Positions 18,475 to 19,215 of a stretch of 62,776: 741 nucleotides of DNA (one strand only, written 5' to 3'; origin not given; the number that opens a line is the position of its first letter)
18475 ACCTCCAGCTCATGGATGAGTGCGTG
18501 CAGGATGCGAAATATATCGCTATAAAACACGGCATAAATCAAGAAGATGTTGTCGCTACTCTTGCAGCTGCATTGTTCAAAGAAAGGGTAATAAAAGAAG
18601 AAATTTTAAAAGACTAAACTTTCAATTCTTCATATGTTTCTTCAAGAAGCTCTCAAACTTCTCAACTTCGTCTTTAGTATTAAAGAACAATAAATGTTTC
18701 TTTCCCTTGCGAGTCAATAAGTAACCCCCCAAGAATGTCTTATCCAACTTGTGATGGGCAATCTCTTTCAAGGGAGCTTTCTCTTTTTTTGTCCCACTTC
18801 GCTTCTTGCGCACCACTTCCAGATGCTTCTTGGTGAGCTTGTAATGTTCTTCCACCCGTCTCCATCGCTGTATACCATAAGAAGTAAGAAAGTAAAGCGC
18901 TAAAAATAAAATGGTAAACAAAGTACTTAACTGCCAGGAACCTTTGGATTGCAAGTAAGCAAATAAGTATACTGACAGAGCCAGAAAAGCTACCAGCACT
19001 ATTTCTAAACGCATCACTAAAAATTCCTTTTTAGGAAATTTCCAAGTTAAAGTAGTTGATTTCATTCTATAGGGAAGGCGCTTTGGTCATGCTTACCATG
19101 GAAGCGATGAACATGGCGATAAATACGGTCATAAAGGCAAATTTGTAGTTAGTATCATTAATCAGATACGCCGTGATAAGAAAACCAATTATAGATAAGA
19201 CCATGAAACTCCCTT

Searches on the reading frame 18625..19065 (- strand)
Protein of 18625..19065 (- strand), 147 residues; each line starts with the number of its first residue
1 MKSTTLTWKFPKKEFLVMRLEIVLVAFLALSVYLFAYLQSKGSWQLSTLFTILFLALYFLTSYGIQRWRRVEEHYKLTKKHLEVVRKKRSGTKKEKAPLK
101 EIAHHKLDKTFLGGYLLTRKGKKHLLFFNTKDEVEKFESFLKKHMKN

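Call 37: search_protein_families(library=pfam, proteins=[window:18625-19065:-], max_evalue=0.05)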
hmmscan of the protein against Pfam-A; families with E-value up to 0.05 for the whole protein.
window:18625-19065:- (147 aa): 2 families
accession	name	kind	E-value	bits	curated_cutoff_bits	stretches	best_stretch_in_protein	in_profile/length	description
PF11694.13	DUF3290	-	0.0031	17.9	31.3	1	17-87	17-87/144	Protein of unknown function (DUF3290)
PF18181.6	SLATT_1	-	0.0098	16.4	26.3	1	19-96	26-102/122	SMODS and SLOG-associating 2TM effector domain 1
